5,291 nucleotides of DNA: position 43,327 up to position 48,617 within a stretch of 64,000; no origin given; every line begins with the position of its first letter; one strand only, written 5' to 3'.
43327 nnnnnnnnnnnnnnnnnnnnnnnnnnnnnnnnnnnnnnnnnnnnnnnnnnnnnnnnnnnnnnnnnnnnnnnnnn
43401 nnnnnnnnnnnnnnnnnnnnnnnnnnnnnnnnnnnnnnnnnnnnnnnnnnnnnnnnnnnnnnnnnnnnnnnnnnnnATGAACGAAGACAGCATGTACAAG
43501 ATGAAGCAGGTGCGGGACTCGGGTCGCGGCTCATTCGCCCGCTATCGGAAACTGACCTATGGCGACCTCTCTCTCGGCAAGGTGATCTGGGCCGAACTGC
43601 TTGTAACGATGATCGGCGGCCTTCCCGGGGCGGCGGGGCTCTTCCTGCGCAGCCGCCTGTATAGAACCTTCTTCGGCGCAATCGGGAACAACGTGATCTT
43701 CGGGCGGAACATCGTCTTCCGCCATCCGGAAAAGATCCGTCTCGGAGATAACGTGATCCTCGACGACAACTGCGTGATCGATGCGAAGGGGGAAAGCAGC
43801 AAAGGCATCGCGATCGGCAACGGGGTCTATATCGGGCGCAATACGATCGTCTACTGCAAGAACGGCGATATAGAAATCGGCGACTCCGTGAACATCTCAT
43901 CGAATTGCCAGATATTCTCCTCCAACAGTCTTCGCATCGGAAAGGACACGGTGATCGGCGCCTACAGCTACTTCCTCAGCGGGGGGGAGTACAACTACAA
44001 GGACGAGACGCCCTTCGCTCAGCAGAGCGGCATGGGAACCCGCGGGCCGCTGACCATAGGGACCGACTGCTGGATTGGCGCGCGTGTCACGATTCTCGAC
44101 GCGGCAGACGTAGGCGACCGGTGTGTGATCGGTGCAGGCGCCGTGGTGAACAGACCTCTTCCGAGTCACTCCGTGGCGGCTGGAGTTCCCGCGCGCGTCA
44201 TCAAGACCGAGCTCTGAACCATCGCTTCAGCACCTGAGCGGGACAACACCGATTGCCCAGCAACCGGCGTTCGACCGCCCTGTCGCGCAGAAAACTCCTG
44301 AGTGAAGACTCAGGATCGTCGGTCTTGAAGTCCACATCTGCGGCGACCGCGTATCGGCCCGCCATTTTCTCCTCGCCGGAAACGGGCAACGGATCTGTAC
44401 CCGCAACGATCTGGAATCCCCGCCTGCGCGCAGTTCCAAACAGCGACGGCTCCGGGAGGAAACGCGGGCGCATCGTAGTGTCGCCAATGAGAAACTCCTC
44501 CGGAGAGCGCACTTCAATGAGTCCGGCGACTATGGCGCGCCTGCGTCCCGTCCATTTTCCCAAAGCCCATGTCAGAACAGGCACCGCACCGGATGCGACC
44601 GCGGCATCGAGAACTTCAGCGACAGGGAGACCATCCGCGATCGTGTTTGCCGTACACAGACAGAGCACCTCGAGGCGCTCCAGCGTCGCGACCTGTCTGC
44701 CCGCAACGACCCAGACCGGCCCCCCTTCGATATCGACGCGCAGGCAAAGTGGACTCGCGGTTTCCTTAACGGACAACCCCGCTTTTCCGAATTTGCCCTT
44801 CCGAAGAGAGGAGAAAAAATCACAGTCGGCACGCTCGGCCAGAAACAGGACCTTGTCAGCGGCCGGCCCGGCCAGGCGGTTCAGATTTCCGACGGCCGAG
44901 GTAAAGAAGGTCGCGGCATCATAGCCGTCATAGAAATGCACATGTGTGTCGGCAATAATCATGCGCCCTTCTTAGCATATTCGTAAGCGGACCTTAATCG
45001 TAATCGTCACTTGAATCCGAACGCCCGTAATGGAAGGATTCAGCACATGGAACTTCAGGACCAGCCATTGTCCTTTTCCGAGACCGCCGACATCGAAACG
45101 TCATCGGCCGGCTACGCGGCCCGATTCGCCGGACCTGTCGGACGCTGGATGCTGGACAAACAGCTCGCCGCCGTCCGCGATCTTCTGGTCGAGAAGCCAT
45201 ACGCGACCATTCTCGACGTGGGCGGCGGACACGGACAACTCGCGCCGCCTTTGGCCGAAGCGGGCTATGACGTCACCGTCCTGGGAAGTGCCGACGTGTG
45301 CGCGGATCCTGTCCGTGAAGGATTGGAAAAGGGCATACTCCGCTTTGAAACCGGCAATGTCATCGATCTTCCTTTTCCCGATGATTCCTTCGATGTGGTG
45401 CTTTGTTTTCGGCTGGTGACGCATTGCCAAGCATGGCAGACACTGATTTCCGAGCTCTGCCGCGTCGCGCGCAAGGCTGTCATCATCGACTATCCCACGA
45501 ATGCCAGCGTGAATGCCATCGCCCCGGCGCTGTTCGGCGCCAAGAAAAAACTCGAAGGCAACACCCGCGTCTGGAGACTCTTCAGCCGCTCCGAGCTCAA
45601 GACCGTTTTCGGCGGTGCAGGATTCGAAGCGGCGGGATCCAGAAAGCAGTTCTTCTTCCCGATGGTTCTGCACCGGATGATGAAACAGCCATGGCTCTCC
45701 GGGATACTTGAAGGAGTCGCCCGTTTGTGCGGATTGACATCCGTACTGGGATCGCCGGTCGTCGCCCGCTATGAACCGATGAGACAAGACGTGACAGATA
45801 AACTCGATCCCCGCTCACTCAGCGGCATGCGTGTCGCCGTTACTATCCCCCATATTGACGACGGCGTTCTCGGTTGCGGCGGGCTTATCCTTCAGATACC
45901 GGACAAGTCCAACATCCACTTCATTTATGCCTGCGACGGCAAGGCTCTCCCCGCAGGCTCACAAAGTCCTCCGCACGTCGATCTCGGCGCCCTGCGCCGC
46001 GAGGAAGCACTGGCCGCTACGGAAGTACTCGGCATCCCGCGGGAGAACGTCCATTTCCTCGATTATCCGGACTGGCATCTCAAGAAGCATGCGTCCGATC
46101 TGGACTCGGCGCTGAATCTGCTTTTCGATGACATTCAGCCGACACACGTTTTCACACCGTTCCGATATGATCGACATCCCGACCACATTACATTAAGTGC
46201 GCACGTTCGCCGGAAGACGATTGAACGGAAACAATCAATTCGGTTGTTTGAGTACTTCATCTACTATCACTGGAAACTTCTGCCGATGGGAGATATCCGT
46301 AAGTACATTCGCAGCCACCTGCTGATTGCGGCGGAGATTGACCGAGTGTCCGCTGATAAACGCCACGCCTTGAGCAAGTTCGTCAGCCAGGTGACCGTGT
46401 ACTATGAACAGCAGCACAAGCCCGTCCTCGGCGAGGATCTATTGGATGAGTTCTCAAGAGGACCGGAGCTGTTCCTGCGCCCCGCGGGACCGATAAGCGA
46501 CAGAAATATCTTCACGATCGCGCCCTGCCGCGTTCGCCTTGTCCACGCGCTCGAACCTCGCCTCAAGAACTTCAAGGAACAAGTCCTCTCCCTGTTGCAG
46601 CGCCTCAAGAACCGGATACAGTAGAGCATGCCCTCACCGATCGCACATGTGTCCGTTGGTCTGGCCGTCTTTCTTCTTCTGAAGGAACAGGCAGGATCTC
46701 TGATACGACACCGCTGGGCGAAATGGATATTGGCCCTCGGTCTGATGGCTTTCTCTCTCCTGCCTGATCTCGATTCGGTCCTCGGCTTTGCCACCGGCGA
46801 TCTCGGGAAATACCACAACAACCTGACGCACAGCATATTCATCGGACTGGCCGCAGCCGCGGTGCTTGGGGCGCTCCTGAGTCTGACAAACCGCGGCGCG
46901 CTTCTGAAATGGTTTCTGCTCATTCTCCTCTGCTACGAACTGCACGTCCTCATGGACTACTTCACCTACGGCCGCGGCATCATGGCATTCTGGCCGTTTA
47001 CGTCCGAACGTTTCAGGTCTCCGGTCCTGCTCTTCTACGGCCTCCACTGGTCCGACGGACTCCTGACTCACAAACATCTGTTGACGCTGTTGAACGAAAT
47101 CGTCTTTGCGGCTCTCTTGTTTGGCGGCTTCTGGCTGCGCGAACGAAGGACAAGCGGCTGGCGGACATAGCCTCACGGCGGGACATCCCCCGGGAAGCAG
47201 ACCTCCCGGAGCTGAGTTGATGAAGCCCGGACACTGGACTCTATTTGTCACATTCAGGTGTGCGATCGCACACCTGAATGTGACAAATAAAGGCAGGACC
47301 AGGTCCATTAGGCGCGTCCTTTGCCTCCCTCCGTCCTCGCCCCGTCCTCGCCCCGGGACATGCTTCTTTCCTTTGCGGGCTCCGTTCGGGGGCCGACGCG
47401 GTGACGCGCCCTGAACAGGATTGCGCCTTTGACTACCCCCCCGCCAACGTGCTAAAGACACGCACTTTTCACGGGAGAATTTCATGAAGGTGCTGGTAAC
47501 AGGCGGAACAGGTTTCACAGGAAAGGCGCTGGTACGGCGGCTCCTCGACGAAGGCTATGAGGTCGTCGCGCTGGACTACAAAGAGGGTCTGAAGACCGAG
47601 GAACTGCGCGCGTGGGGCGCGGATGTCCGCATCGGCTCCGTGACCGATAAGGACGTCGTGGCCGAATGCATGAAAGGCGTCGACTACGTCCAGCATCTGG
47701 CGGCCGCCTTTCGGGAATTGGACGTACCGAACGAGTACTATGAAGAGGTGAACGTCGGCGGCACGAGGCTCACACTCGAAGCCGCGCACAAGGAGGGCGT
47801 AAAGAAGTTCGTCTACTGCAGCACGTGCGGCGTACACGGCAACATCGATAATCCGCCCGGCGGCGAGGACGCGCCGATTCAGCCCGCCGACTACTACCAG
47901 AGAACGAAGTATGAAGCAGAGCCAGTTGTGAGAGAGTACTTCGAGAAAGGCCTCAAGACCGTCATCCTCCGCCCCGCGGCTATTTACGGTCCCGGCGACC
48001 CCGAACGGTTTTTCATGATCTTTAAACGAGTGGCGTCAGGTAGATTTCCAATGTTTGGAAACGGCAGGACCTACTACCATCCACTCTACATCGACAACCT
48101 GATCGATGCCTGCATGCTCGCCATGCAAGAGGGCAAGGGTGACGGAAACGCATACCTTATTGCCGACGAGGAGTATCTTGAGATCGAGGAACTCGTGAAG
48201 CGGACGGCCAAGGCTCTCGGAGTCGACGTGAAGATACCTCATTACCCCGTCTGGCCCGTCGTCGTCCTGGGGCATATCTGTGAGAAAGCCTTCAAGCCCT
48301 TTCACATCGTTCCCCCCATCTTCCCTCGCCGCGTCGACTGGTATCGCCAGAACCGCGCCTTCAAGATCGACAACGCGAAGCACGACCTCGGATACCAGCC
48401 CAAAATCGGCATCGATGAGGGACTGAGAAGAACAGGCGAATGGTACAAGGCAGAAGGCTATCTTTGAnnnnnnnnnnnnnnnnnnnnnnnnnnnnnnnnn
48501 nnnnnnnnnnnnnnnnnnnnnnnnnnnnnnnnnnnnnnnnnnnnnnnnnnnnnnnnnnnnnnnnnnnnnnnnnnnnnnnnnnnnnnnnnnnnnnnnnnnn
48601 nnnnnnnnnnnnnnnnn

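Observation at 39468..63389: Candidate undescribed lipid-carrier glycosylation system: six different GT-C transferases plus GT2 donor synthase and PIG-L deacetylase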

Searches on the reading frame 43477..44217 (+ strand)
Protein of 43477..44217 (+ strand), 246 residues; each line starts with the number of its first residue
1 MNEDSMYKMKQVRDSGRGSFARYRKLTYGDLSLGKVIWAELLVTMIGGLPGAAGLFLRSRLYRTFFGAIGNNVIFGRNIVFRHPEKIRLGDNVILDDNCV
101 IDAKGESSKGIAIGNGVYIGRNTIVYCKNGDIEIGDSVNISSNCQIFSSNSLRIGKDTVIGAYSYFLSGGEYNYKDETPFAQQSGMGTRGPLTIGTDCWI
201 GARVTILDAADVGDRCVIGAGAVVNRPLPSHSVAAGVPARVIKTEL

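Call 4: search_protein_families(library=pfam, proteins=[window:43477-44217:+], max_evalue=0.01)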
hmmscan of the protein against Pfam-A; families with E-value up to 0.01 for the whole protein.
window:43477-44217:+ (246 aa): 4 families
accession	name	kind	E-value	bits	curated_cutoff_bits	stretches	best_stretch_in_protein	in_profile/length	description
PF00132.30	Hexapep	-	7.9e-17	60.6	27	1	193-226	3-36/36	Bacterial transferase hexapeptide (six repeats)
PF14602.12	Hexapep_2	-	1.2e-11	44.5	27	1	191-225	1-33/34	Hexapeptide repeat of succinyl-transferase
PF25084.1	LbH_EIF2B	-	0.00012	22.5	54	0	194-225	41-71/105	EIF2B subunit epsilon LbH domain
PF21711.3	DCTN5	-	0.00073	19.7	40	0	87-125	85-122/182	Dynactin subunit 5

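Call 43: search_protein_families(library=ncbifam, proteins=[window:43477-44217:+], max_evalue=0.00001)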
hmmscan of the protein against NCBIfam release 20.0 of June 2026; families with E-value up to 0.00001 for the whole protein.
window:43477-44217:+ (246 aa): 34 families (the best 25 are shown)
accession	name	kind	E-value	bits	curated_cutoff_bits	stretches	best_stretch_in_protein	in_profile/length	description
NF007240.0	PRK09677.1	equivalog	2.2e-24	86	243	1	128-244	62-183/192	putative lipopolysaccharide biosynthesis O-acetyl transferase WbbJ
NF007797.0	PRK10502.1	subfamily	2.5e-22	79.4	192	1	110-244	52-178/183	WcaF family extracellular polysaccharide biosynthesis acetyltransferase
TIGR03570.1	NeuD_NnaD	subfamily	7.7e-17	61.6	160.8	1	189-240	151-202/202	NeuD/PglB/VioB family sugar acetyltransferase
NF058585.1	HptprglPActTf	PfamEq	1.8e-16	60.2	300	1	190-244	105-159/172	heptaprenylglyceryl phosphate O-acetyltransferase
NF007076.0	PRK09527.1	equivalog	2.5e-16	59.7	347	1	123-243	67-183/203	galactoside O-acetyltransferase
NF038307.1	EPS_acetyl_HpsU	equivalog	4.5e-16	59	305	1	110-241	51-174/178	hormogonium polysaccharide biosynthesis acetyltransferase HpsU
NF041874.1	EPS_EpsC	equivalog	2.4e-15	56.6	150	1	132-244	62-166/168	serine O-acetyltransferase EpsC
TIGR04008.1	WcaF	equivalog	1.4e-14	54.4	326.3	1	110-244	51-177/180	colanic acid biosynthesis acetyltransferase WcaF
NF007499.0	PRK10092.1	equivalog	1.8e-14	54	314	1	179-243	117-181/183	maltose O-acetyltransferase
NF000311.1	Vat_ABCDEFH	equivalog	6.2e-13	48.8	300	1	183-244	102-163/201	Vat family streptogramin A O-acetyltransferase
TIGR03532.1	DapD_Ac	equivalog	9.2e-13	48.3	231.75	1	190-244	159-213/231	2,3,4,5-tetrahydropyridine-2,6-dicarboxylate N-acetyltransferase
TIGR03308.1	phn_thr-fam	hypoth_equivalog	2.9e-12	46.9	201.65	1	133-244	55-161/204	phosphonate metabolim protein, transferase hexapeptide repeat family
TIGR01853.1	lipid_A_lpxD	equivalog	2e-10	40.2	242.5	1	185-243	248-306/325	UDP-3-O-(3-hydroxymyristoyl)glucosamine N-acyltransferase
TIGR01172.1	cysE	equivalog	2.4e-10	40.7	210.65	1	184-240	107-162/162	serine O-acetyltransferase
NF002060.0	PRK00892.1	subfamily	2.4e-10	40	207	0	186-242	258-315/345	UDP-3-O-(3-hydroxymyristoyl)glucosamine N-acyltransferase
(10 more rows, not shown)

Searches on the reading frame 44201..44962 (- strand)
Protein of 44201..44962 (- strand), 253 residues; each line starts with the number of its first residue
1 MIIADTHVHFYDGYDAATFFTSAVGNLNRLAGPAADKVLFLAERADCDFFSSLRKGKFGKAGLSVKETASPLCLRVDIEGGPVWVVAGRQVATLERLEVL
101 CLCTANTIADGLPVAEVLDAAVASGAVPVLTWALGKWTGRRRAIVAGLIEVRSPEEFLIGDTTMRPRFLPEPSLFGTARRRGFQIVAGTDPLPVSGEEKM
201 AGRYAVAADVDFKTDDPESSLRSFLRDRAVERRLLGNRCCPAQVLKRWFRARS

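Call 4: search_protein_families(library=pfam, proteins=[window:44201-44962:-], max_evalue=0.01)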
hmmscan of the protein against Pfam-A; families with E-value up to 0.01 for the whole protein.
window:44201-44962:- (253 aa): 0 families

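Call 6: search_protein_families(library=ncbifam, proteins=[window:44201-44962:-], max_evalue=1)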
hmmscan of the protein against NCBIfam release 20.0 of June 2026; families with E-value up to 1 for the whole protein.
window:44201-44962:- (253 aa): 0 families

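Call 64: search_protein_families(library=pfam, proteins=[window:44201-44962:-], max_evalue=0.01)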
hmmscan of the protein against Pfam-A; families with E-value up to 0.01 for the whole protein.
window:44201-44962:- (253 aa): 0 families

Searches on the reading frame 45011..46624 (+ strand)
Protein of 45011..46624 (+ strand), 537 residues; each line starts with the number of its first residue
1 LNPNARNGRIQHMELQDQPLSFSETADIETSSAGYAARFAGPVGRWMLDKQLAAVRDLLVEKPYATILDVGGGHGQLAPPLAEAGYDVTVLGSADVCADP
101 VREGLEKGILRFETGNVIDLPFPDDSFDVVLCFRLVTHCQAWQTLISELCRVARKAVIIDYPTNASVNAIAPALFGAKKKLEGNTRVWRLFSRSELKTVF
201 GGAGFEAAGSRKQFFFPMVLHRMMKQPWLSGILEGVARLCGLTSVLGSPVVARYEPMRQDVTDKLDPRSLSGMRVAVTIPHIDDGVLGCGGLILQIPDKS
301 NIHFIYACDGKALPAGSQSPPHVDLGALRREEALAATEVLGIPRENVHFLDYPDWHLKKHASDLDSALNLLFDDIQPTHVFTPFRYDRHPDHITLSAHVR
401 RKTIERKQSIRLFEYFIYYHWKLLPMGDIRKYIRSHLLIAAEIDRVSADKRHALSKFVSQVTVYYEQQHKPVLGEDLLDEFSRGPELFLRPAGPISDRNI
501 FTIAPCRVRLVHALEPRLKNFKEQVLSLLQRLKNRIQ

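Call 4: search_protein_families(library=pfam, proteins=[window:45011-46624:+], max_evalue=0.01)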
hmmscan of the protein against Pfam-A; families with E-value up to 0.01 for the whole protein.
window:45011-46624:+ (537 aa): 9 families
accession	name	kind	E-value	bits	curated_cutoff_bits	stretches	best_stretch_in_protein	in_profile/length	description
PF02585.22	PIG-L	-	2.4e-23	83.5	28.2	1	277-400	2-126/129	GlcNAc-PI de-N-acetylase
PF08241.18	Methyltransf_11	-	2e-13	51.2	21.2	1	68-155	1-89/95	Methyltransferase domain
PF13649.12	Methyltransf_25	-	1.1e-11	45.7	27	1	67-154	1-94/97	Methyltransferase domain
PF13489.12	Methyltransf_23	-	1.6e-10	41.4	27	1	54-206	11-160/164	Methyltransferase domain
PF13847.12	Methyltransf_31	-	3.6e-06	27.1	27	1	65-158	5-106/145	Methyltransferase domain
PF07021.18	MetW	-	1.9e-05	24.8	21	1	62-162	12-110/193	Methionine biosynthesis protein MetW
PF08242.18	Methyltransf_12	-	0.0001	23.4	30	1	68-152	1-91/98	Methyltransferase domain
PF03141.22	Methyltransf_29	-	0.0052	15.9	23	1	55-155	109-211/506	Putative S-adenosyl-L-methionine-dependent methyltransferase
PF01209.24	Ubie_methyltran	-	0.0089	15.8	20.1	0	55-152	39-142/233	ubiE/COQ5 methyltransferase family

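Call 43: search_protein_families(library=ncbifam, proteins=[window:45011-46624:+], max_evalue=0.00001)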
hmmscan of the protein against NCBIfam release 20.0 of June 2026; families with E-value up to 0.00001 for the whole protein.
window:45011-46624:+ (537 aa): 8 families
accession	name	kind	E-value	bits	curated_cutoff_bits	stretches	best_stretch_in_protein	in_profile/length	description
TIGR04001.1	thiol_BshB1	equivalog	3.2e-09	36.8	182.5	1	280-473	9-191/226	bacillithiol biosynthesis deacetylase BshB1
NF041255.1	mycofact_MftM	equivalog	5.3e-08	32.5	200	1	66-164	142-244/289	mycofactocin oligosaccharide methyltransferase MftM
TIGR01983.1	UbiG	equivalog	7.1e-08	32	102.95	1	65-177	51-168/228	bifunctional 2-polyprenyl-6-hydroxyphenol methylase/3-demethylubiquinol 3-O-methyltransferase UbiG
NF007610.0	PRK10258.1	equivalog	1.6e-07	31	342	1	54-197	33-172/251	malonyl-ACP O-methyltransferase BioC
NF002557.0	PRK02122.1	subfamily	1.6e-07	29.8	384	0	326-382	468-529/653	glucosamine-6-phosphate deaminase-like protein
TIGR04000.1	thiol_BshB2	equivalog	2e-07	30.9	195.25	1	275-411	3-142/217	bacillithiol biosynthesis deacetylase BshB2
NF045667.1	MTase_DVU1556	equivalog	4.9e-07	29.4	155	1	62-206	21-161/213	DVU_1556 family methyltransferase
TIGR02081.1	metW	equivalog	2e-06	27.5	189.5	1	63-162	13-110/194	methionine biosynthesis protein MetW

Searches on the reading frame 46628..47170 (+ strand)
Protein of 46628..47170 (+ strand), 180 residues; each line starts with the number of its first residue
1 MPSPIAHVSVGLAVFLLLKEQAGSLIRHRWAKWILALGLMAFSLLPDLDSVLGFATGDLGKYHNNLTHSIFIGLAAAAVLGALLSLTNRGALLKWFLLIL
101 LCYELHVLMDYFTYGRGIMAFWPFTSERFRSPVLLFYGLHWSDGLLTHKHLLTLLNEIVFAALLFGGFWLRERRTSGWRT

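Call 4: search_protein_families(library=pfam, proteins=[window:46628-47170:+], max_evalue=0.01)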
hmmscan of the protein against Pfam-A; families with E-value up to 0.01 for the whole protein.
window:46628-47170:+ (180 aa): 1 family
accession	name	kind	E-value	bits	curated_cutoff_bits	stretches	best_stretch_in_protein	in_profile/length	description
PF04307.19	YdjM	-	1.4e-18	67.5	29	1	5-162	4-163/176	YdjM inner membrane protein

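Call 6: search_protein_families(library=ncbifam, proteins=[window:46628-47170:+], max_evalue=1)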
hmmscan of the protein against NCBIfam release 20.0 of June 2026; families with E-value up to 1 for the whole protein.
window:46628-47170:+ (180 aa): 0 families

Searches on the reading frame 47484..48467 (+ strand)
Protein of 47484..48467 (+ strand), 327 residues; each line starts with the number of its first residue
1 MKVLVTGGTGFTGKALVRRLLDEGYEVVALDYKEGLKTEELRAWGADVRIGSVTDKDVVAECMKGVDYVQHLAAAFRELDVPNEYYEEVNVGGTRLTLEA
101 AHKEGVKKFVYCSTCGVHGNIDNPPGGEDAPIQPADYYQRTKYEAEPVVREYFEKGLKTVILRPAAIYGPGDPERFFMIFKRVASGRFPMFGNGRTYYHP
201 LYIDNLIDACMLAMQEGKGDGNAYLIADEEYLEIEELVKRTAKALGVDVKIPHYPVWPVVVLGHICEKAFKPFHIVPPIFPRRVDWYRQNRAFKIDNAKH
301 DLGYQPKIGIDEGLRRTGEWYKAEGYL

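Call 4: search_protein_families(library=pfam, proteins=[window:47484-48467:+], max_evalue=0.01)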
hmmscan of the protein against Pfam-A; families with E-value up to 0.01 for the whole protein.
window:47484-48467:+ (327 aa): 10 families
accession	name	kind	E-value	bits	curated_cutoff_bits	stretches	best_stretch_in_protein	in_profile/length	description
PF01370.27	Epimerase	-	1.5e-40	139.5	20.9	1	3-226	1-239/240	NAD dependent epimerase/dehydratase family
PF01073.25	3Beta_HSD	-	1.3e-35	123.2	22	1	4-249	1-272/280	3-beta hydroxysteroid dehydrogenase/isomerase family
PF16363.11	GDP_Man_Dehyd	-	5.9e-28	98.7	27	1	4-317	1-332/332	GDP-mannose 4,6 dehydratase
PF13460.12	NAD_binding_10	-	1.2e-18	68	27.2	1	7-168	1-147/184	NAD(P)H-binding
PF07993.18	NAD_binding_4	-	2.7e-17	63.2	20.1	1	57-174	80-212/258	Male sterility protein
PF04321.23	RmlD_sub_bind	-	1.1e-15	57.9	27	1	1-190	1-173/287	RmlD substrate binding domain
PF02719.21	Polysacc_synt_2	-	4e-12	46.3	20.2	1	3-114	1-128/293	Polysaccharide biosynthesis protein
PF05368.20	NmrA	-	1.5e-11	44.9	27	1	2-117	4-110/298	NmrA-like family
PF00106.31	adh_short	-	0.0017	18.3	26.6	1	3-45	3-48/195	short chain dehydrogenase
PF02254.24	TrkA_N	-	0.0024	18.6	23.8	1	8-74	5-68/116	TrkA-N domain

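Call 43: search_protein_families(library=ncbifam, proteins=[window:47484-48467:+], max_evalue=0.00001)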
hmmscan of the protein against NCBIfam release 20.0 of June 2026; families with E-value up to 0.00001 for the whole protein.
window:47484-48467:+ (327 aa): 25 families
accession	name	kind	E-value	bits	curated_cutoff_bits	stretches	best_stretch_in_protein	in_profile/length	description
NF042422.1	oxyalk_red_OleD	equivalog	1.8e-47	162.4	580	1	1-320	1-327/329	2-alkyl-3-oxoalkanoate reductase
TIGR03466.1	HpnA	hypoth_equivalog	2.7e-46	158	367.65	1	1-327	1-327/327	hopanoid-associated sugar epimerase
NF042423.1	oxyalk_red_Shew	equivalog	2.4e-38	132.1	580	1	2-316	10-330/331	2-alkyl-3-oxoalkanoate reductase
TIGR01181.1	dTDP_gluc_dehyt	equivalog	3.1e-27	95.5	365.1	1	2-323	1-313/321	dTDP-glucose 4,6-dehydratase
NF052578.1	StrlDmthSdmBMthl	equivalog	1.8e-26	93.7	600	1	1-272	1-275/328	sterol demethylase protein SdmB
TIGR04180.1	EDH_00030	hypoth_equivalog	1.2e-23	83.6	475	1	3-251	1-262/297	NAD-dependent 4,6-dehydratase LegB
TIGR01179.1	galE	equivalog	1.3e-21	76.8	262.3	1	2-163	1-172/332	UDP-glucose 4-epimerase GalE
NF005539.0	PRK07201.1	equivalog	4.2e-18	65.4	549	1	1-247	1-268/657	SDR family oxidoreductase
TIGR01746.1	Thioester-redct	subfamily_domain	2.1e-15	56.9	213.35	1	63-169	86-197/371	thioester reductase domain-containing protein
NF041293.1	G6PDh_Azf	equivalog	4.4e-14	52.5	400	1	2-119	4-120/252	NAD-dependent glucose-6-phosphate dehydrogenase Azf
NF007582.0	PRK10217.1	equivalog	1.2e-13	51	698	1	2-228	3-253/355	dTDP-glucose 4,6-dehydratase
NF043036.1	ErythonDh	equivalog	3.2e-13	49.6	325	1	1-174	1-187/321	D-erythronate dehydrogenase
TIGR01777.1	yfcH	hypoth_equivalog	9.8e-12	45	207.35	1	3-252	1-250/292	TIGR01777 family oxidoreductase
NF058621.1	DiazavRedAvaA7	equivalog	2.6e-11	43.7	400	1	1-246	1-249/304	3-diazoavenalumate denitrifying reductase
TIGR01214.1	rmlD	equivalog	3e-11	42.9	224.05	1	2-190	1-173/285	dTDP-4-dehydrorhamnose reductase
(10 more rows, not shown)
